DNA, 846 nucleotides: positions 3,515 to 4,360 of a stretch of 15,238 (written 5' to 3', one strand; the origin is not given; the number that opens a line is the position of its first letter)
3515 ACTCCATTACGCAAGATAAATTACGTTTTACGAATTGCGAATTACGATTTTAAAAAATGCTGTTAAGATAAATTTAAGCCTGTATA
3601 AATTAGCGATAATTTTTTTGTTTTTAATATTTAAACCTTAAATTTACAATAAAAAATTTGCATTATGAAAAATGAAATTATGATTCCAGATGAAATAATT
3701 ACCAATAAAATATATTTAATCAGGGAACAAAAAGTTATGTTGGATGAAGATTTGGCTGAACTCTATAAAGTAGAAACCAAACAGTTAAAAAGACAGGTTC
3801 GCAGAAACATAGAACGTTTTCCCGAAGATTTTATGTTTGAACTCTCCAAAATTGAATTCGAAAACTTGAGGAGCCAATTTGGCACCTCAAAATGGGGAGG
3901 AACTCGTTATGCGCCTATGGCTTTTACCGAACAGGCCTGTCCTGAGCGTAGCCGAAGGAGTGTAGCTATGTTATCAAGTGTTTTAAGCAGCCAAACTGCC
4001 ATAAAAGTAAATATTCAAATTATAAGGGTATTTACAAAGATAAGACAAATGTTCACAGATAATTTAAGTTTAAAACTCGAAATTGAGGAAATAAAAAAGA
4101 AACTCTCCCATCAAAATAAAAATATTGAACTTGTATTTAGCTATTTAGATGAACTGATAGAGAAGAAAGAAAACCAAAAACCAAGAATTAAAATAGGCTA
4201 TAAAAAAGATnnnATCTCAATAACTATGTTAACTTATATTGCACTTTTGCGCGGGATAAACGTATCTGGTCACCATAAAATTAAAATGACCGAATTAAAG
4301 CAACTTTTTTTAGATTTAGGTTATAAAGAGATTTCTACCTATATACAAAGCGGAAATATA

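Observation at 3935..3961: GC-rich repeat unit inserted in-frame in the conserved core of the ORF6N gene; precise excision restores the family motif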

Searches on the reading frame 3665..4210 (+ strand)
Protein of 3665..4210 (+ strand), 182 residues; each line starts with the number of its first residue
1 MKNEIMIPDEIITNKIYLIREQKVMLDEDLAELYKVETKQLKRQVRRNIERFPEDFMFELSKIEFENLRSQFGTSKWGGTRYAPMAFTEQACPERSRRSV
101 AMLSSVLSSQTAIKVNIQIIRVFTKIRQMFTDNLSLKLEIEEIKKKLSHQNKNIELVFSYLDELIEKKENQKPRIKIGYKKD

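Call 6: search_protein_families(library=pfam, proteins=[window:3665-4210:+], max_evalue=0.01)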
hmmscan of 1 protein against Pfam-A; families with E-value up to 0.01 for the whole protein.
window:3665-4210:+ (182 aa): 2 families
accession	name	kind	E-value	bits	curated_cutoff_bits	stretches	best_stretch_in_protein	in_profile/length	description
PF10543.14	ORF6N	-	1.6e-32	112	27.8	1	14-90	1-78/86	ORF6N domain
PF08902.16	DUF1848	-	0.0081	16.4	30.5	1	64-150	101-188/262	Domain of unknown function (DUF1848)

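Call 7: find_homologous_proteins(query=window:3665-4210:+)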
Query window:3665-4210:+ (182 aa): 8000 proteins with E <= 0.001 among 8000 candidates; the best 120 are listed.
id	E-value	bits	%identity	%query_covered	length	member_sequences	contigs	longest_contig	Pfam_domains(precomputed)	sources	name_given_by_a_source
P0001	4.8e-98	343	93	98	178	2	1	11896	PF10543.15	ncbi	ncbi:MAG TPA: ORF6N domain-containing protein [Lutibacter sp.]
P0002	4.4e-92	324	90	100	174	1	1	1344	PF10543.15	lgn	-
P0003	1.3e-91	323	89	100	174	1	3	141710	PF10543.15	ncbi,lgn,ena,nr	ncbi:MAG: DNA-binding protein [Flavobacteria bacterium RIFCSPLOWO2_12_FULL_35_11]|nr:MAG: DNA-bindin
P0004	1.6e-91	322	88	100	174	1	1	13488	PF10543.15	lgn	-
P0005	1.3e-90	319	87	100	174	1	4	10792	PF10543.15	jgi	jgi:hypothetical protein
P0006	1.4e-90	319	88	100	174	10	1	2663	PF10543.15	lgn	-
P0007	3.7e-90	318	87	100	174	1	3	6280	PF10543.15,PF09669.16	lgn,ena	-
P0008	8.7e-90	317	87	100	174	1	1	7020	PF10543.15,PF09669.16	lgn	-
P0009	8.2e-87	307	86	100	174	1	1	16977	PF10543.15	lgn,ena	-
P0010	1.6e-83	296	83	100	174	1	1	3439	PF10543.15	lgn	-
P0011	4.2e-83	295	85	99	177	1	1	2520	PF10543.15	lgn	-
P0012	8.1e-83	294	81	99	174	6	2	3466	PF10543.15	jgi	jgi:DNA replication protein DnaD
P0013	2.9e-82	292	80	100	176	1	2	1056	PF10543.15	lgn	-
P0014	6.2e-82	291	80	100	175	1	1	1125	PF10543.15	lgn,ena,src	-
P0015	6.4e-82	291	79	100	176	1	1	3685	PF10543.15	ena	-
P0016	6.5e-82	291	81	100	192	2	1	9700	PF10543.15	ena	-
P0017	8.1e-82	291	80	100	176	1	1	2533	PF10543.15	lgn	-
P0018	9.5e-82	290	80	100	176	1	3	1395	PF10543.15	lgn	-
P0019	9.8e-82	290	83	100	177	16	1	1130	PF10543.15,PF09669.16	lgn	-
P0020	1.3e-81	290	80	100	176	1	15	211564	PF10543.15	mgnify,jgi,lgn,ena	mgnify:FL=1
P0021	1.4e-81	290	80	100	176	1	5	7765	PF10543.15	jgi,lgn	jgi:hypothetical protein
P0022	1.5e-81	290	79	100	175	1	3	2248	PF10543.15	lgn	-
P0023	1.8e-81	290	80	100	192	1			PF10543.15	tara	tara:strand:+ start:5836 stop:6414 length:579 start_codon:yes stop_codon:yes gene_type:complete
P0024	1.9e-81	289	79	100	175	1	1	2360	PF10543.15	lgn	-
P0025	3.0e-81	289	79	100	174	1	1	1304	PF10543.15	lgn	-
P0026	3.3e-81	289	58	98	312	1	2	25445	PF10543.15,PF09669.16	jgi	jgi:hypothetical protein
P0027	3.6e-81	289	78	100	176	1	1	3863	PF10543.15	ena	-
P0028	5.5e-81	288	82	100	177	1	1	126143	PF10543.15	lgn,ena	-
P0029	2.0e-80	286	79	99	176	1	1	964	PF10543.15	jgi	jgi:hypothetical protein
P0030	2.5e-80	286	93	78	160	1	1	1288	PF10543.15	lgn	-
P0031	7.0e-80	284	78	100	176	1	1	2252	PF10543.15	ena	-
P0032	7.5e-80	284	81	100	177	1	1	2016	PF10543.15,PF09669.16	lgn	-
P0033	8.5e-80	284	77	100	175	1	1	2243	PF10543.15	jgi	jgi:hypothetical protein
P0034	1.0e-79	284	78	100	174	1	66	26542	PF10543.15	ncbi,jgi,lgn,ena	jgi:hypothetical protein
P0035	1.1e-79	284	77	100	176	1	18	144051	PF10543.15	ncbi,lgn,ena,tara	tara:strand:+ start:849 stop:1379 length:531 start_codon:yes stop_codon:yes gene_type:complete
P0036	1.2e-79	284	77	100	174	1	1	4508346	PF10543.15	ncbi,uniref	ncbi:ORF6N domain-containing protein [Flavobacterium sp. WC2509]|uniref:ORF6N domain-containing prot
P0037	1.6e-79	283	78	100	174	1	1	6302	PF10543.15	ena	-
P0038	1.6e-79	283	78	100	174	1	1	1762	PF10543.15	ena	-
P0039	1.7e-79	283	78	100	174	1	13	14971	PF10543.15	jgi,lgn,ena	jgi:hypothetical protein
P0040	2.0e-79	283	78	100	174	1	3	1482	PF10543.15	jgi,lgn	-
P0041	2.4e-79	283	78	100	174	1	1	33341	PF10543.15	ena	-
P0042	2.5e-79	283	77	100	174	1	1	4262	PF10543.15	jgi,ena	jgi:hypothetical protein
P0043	2.6e-79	283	77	100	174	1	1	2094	PF10543.15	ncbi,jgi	jgi:hypothetical protein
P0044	2.6e-79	283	78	100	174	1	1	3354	PF10543.15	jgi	jgi:hypothetical protein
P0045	2.7e-79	282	78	100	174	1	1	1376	PF10543.15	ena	-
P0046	3.3e-79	282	78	99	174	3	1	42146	PF10543.15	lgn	-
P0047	3.4e-79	282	81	100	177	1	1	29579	PF10543.15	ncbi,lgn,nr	ncbi:MAG: ORF6N domain-containing protein [Lutibacter sp.]|nr:ORF6N domain-containing protein [Lutib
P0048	3.6e-79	282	78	99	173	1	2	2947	PF10543.15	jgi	jgi:hypothetical protein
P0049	3.7e-79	282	78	100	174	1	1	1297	PF10543.15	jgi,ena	-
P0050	4.4e-79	282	77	100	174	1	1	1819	PF10543.15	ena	-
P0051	4.6e-79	282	78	99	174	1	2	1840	PF10543.15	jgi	jgi:hypothetical protein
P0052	4.9e-79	282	77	100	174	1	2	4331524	PF10543.15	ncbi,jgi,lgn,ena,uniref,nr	ncbi:ORF6N domain-containing protein [Flavobacterium sp. 103]|jgi:hypothetical protein|uniref:ORF6N 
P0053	5.8e-79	281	77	100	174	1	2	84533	PF10543.15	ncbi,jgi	jgi:hypothetical protein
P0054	5.9e-79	281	78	100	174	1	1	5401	PF10543.15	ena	-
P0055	6.3e-79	281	78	100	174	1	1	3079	PF10543.15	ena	-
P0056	6.3e-79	281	76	100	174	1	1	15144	PF10543.15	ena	-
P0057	6.9e-79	281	78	99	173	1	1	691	PF10543.15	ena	-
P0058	7.2e-79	281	78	99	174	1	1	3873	PF10543.15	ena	-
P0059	7.7e-79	281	80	100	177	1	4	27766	PF10543.15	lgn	-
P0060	8.4e-79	281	77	100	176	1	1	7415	PF10543.15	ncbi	-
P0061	9.6e-79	281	78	99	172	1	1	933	PF10543.15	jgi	-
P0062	9.6e-79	281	77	100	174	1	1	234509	PF10543.15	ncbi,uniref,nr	ncbi:hypothetical protein IWX84_001117 [Flavobacterium sp. CG_9.10]|uniref:ORF6N domain-containing p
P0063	1.2e-78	280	77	100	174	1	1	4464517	PF10543.15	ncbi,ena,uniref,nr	ncbi:ORF6N domain-containing protein [Flavobacterium sp. M31R6]|uniref:ORF6N domain-containing prote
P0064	1.3e-78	280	76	100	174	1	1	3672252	PF10543.15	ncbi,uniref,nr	ncbi:hypothetical protein H4V97_002479 [Flavobacterium sp. CG_23.5]|uniref:ORF6N domain-containing p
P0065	1.6e-78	280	80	100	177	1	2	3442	PF10543.15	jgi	jgi:hypothetical protein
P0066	1.8e-78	280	79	97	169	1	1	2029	PF10543.15,PF09669.16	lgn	-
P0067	1.9e-78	280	79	92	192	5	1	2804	PF10543.15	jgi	-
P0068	2.0e-78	280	78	98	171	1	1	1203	PF10543.15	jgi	jgi:hypothetical protein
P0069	2.2e-78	279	79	100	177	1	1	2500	PF10543.15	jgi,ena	-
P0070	2.4e-78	279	77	100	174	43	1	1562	PF10543.15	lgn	-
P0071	2.5e-78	279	77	99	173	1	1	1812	PF10543.15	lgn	-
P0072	2.6e-78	279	77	100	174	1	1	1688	PF10543.15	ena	-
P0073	2.9e-78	279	78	99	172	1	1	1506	PF10543.15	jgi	jgi:hypothetical protein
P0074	3.2e-78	279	77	99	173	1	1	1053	PF10543.15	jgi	-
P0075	3.5e-78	279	80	97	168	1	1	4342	PF10543.15,PF09669.16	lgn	-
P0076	3.6e-78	279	76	100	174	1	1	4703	PF10543.15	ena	-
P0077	3.6e-78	279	77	99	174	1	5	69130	PF10543.15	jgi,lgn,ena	-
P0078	3.8e-78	279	76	100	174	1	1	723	PF10543.15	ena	-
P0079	3.9e-78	279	77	100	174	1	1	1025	PF10543.15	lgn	-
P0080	4.0e-78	279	76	100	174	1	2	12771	PF10543.15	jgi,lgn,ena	jgi:hypothetical protein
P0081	4.3e-78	279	77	100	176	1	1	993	PF10543.15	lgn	-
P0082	4.4e-78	279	76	100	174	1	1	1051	PF10543.15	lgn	-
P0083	4.5e-78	278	77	100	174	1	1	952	PF10543.15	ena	-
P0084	4.6e-78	278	76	100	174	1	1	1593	PF10543.15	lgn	-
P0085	4.8e-78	278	76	100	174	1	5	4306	PF10543.15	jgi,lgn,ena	jgi:hypothetical protein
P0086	4.8e-78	278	77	100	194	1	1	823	PF10543.15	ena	-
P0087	4.9e-78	278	77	100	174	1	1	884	PF10543.15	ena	-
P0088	5.0e-78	278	78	99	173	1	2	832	PF10543.15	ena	-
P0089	5.1e-78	278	78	98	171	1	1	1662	PF10543.15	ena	-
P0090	5.9e-78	278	76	100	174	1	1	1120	PF10543.15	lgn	-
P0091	6.1e-78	278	78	98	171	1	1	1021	PF10543.15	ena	-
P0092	6.1e-78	278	78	99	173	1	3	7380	PF10543.15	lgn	-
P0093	6.3e-78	278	76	100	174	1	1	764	PF10543.15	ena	-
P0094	6.6e-78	278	77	100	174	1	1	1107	PF10543.15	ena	-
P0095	8.3e-78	278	78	99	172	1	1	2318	PF10543.15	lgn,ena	-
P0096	8.9e-78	278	77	100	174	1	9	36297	PF10543.15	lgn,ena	-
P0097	9.0e-78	278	77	100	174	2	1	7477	PF10543.15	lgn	-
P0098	9.1e-78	278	76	100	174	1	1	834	PF10543.15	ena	-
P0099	1.0e-77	277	78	98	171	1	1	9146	PF10543.15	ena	-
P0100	1.1e-77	277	76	100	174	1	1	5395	PF10543.15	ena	-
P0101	1.1e-77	277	77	99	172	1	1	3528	PF10543.15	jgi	jgi:ORF6N domain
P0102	1.2e-77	277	78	99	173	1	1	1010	PF10543.15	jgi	jgi:hypothetical protein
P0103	1.2e-77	277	78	99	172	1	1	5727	PF10543.15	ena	-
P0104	1.4e-77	277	78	98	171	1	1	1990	PF10543.15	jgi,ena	jgi:cell division septum initiation protein DivIVA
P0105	1.4e-77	277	77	100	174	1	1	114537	PF10543.15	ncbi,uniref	ncbi:ORF6N domain-containing protein [Flavobacterium sp. LS2P90]|uniref:ORF6N domain-containing prot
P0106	1.4e-77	277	78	99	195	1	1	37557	PF10543.15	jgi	jgi:hypothetical protein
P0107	1.4e-77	277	79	92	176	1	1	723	PF10543.15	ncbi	-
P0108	1.6e-77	277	76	100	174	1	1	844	PF10543.15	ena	-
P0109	1.6e-77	277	76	100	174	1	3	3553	PF10543.15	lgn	-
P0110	1.6e-77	277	76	100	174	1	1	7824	PF10543.15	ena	-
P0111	1.7e-77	277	79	100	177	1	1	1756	PF10543.15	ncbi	-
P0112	1.9e-77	277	78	99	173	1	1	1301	PF10543.15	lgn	-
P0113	1.9e-77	276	76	99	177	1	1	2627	PF10543.15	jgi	jgi:DNA replication protein DnaD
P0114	1.9e-77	276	77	99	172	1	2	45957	PF10543.15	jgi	jgi:hypothetical protein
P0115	1.9e-77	276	77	98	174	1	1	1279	PF10543.15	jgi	jgi:hypothetical protein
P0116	2.0e-77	276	76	100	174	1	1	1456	PF10543.15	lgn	-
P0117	2.0e-77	276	78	98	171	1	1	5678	PF10543.15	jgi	-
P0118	2.0e-77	276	78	99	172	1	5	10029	PF10543.15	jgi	jgi:hypothetical protein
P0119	2.2e-77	276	76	100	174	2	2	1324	PF10543.15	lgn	-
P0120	2.3e-77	276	77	98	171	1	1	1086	PF10543.15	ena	-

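Call 11: find_encoding_contigs(protein=P0001, flank=10000)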
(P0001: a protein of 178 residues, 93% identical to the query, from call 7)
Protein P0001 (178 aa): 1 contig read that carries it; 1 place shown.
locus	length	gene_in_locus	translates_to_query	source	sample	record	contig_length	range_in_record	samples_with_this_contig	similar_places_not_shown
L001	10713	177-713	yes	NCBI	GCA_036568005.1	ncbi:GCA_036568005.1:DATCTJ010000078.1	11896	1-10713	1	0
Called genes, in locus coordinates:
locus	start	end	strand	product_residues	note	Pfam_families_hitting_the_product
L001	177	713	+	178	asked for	PF10543:ORF6N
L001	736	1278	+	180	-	PF08002:DUF1697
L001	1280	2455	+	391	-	PF22013:PG_1098_Fer, PF18096:Thump_like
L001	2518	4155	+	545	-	PF01257:2Fe-2S_thioredx, PF01512:Complex1_51K, PF10589:NADH_4Fe-4S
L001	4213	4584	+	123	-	PF13366:PDDEXK_3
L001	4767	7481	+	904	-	PF13510:Fer2_4 (weak), PF12838:Fer4_7, PF13187:Fer4_9 (weak), PF14697:Fer4_21 (weak), PF22117:Fer4_Nqo3, PF04879:Molybdop_Fe4S4, PF00384:Molybdopterin, PF01568:Molydop_binding, +3 more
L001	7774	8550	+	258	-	PF02634:FdhD-NarQ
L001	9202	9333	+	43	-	-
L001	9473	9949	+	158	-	-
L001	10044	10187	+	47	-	-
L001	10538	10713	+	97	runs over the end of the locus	PF04405:ScdA_N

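Call 28: find_encoding_contigs(protein=P0003, flank=10000, max_places=3)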
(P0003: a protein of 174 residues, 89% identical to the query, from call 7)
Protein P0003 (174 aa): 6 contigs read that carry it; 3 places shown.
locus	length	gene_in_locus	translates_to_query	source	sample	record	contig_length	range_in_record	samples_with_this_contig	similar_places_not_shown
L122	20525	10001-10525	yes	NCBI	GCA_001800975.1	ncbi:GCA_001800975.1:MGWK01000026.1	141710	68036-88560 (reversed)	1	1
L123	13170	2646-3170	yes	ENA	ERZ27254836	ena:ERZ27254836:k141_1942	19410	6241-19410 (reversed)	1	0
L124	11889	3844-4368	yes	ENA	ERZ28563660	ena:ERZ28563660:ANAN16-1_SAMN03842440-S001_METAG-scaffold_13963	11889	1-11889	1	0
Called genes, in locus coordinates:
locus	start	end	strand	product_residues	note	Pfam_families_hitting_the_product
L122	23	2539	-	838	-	PF02585:PIG-L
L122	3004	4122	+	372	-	PF00712:DNA_pol3_beta, PF02767:DNA_pol3_beta_2, PF02768:DNA_pol3_beta_3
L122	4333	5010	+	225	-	-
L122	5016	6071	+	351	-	-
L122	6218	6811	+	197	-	PF04336:ACP_PD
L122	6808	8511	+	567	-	PF01019:G_glu_transpept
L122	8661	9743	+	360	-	PF01594:AI-2E_transport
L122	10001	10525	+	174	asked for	PF10543:ORF6N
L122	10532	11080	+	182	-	PF08002:DUF1697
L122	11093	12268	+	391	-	PF22013:PG_1098_Fer, PF18096:Thump_like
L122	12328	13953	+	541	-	PF01257:2Fe-2S_thioredx, PF01512:Complex1_51K, PF10589:NADH_4Fe-4S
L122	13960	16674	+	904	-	PF13510:Fer2_4 (weak), PF12838:Fer4_7, PF13187:Fer4_9 (weak), PF14697:Fer4_21 (weak), PF22117:Fer4_Nqo3, PF04879:Molybdop_Fe4S4, PF00384:Molybdopterin, PF01568:Molydop_binding, +3 more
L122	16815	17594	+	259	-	PF02634:FdhD-NarQ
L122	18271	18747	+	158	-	-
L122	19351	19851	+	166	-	PF00877:NLPC_P60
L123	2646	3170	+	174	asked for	PF10543:ORF6N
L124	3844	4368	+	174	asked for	PF10543:ORF6N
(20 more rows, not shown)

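Call 29: find_encoding_contigs(protein=P0004, flank=10000, max_places=2)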
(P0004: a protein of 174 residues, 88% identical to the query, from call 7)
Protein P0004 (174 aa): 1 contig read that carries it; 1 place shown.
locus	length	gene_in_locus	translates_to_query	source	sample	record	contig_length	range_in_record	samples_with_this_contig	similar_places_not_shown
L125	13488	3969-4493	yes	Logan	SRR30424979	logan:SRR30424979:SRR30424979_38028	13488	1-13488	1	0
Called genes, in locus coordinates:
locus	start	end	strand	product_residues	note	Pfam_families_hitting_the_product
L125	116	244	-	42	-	-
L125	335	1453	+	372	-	PF00712:DNA_pol3_beta, PF02767:DNA_pol3_beta_2, PF02768:DNA_pol3_beta_3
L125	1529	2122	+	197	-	PF04336:ACP_PD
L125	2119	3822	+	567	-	PF01019:G_glu_transpept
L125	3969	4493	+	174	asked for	PF10543:ORF6N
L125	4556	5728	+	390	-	PF22013:PG_1098_Fer, PF18096:Thump_like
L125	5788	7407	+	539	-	PF01257:2Fe-2S_thioredx, PF01512:Complex1_51K, PF10589:NADH_4Fe-4S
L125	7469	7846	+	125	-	PF13366:PDDEXK_3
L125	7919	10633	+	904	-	PF13510:Fer2_4 (weak), PF12838:Fer4_7, PF13187:Fer4_9 (weak), PF14697:Fer4_21 (weak), PF22117:Fer4_Nqo3, PF04879:Molybdop_Fe4S4, PF00384:Molybdopterin, PF01568:Molydop_binding, +3 more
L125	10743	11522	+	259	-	PF02634:FdhD-NarQ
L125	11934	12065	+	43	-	-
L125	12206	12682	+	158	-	-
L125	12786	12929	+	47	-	-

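Call 30: find_encoding_contigs(protein=P0030, flank=10000, max_places=2)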
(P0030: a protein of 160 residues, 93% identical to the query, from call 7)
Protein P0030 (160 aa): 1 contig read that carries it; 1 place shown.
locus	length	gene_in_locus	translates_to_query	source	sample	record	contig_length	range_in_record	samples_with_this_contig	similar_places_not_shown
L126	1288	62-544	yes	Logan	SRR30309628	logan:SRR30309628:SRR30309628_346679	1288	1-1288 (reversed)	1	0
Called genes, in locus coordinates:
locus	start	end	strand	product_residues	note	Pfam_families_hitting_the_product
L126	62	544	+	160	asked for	PF10543:ORF6N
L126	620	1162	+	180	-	PF08002:DUF1697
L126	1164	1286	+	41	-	?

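Call 58: predict_structure(alignment_id=A1)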
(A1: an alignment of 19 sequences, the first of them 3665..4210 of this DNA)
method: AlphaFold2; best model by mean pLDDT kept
length: 182 residues; sequences in the alignment: 19
mean_pLDDT: 51.2   pTM: 0.33
mean pLDDT of the five models: 51.2, 46.2, 43.9, 42.8, 41.8
residues with pLDDT >= 90: 0; 70-90: 2; 50-70: 100; < 50: 80
segments of 3 or more residues with pLDDT < 50: 1-4, 16-25, 52-58, 76-78, 80-82, 84-109, 120-130, 173-182
pLDDT, mean of each block of 10 residues (from residue 1): 50 48 48 61 56 47 56 48 43 35 40 51 47 57 66 66 59 43 44
secondary structure, 60 per line:
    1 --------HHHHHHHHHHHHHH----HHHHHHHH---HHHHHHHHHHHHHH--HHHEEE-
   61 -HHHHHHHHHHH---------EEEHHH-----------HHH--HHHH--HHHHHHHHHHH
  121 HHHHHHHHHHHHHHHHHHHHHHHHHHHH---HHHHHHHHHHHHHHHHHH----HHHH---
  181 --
elements in order: H9-22 H27-34 H38-51 E57-59 H62-72 E82-84 H104-107 H110-148 H152-169 H174-177

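Call 59: search_solved_structures(query=P0003, max_evalue=1, show_alignments=2)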
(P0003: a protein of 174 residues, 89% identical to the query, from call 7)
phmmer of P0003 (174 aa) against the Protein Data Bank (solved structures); distinct sequences matched with E-value up to 1: 4.
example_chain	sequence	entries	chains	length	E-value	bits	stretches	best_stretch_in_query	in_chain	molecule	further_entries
2v71_A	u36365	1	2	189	0.082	16.1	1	105-155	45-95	NUCLEAR DISTRIBUTION PROTEIN NUDE-LIKE 1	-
9k09_d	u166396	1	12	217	0.15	15.2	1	58-147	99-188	Tail tubular protein A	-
4c5q_A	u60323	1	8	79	0.8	12.8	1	96-156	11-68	PHOSPHOPROTEIN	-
2v66_B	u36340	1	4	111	0.85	12.8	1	119-155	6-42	NUCLEAR DISTRIBUTION PROTEIN NUDE-LIKE 1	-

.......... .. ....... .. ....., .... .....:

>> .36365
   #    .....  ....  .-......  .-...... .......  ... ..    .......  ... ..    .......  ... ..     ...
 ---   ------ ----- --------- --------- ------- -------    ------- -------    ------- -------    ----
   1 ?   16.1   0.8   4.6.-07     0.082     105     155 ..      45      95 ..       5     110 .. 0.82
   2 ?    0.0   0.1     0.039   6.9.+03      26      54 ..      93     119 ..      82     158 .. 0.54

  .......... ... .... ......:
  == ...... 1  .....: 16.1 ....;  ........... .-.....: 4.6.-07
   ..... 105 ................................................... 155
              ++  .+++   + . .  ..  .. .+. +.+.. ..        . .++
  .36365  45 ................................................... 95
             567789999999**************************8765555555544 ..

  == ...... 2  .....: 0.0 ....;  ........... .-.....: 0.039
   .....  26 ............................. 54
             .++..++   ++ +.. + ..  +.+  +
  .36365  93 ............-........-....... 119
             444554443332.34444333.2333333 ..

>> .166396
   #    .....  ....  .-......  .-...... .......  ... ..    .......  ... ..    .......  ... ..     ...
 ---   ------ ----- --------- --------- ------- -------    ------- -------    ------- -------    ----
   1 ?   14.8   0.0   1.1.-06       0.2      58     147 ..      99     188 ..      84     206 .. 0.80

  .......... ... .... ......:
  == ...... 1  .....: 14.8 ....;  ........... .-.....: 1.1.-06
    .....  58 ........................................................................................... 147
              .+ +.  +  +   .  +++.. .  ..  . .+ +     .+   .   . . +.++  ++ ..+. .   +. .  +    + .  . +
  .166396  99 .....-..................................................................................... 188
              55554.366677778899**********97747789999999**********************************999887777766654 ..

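Call 69: search_protein_representatives(protein=window:3665-4210:+)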
Query: 182 residues. Proteins with E-value up to 0.001 (for the whole library): 27746; up to 1e-10: 13466; up to 1e-30: 312. The best 150 are listed.
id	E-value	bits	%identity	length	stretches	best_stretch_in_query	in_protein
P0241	1.5e-59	216.6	65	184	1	3-181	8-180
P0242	2.7e-59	215.8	68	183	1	5-180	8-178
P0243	6.7e-54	198.3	62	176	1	6-180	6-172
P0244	3.9e-53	195.8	60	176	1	5-182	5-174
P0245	1.9e-52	193.6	61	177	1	6-181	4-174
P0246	2.8e-51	189.7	59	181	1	3-179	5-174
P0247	1.4e-50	187.5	62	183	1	5-180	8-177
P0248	1.5e-48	180.9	64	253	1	7-179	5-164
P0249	1.5e-47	177.6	79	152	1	2-122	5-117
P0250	2.8e-47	176.7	61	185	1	7-179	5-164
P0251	2.1e-46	173.9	70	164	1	25-180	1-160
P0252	1.6e-44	167.8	57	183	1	4-180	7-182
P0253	3.3e-44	166.8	64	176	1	4-148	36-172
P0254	5.4e-44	166.1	56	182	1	5-182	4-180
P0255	1.9e-43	164.3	70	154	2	2-90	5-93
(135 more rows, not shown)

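Call 77: predict_structure(alignment_id=A2)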
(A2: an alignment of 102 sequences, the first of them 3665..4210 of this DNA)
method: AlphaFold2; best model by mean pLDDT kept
length: 182 residues; sequences in the alignment: 102
mean_pLDDT: 85.4   pTM: 0.68
mean pLDDT of the five models: 85.4, 84.3, 84.2, 82.8, 80.5
residues with pLDDT >= 90: 82; 70-90: 83; 50-70: 15; < 50: 2
segments of 3 or more residues with pLDDT < 50: none
pLDDT, mean of each block of 10 residues (from residue 1): 79 94 94 95 95 92 87 60 90 69 89 93 91 84 82 82 87 78 73
secondary structure, 60 per line:
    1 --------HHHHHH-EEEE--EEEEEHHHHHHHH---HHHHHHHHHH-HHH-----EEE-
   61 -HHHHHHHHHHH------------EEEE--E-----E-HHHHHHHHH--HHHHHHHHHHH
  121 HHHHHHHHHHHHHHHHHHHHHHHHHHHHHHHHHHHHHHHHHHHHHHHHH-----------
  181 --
elements in order: H9-14 E16-19 E22-26 H27-34 H38-47 E57-59 H62-72 E85-88 H99-107 H110-169
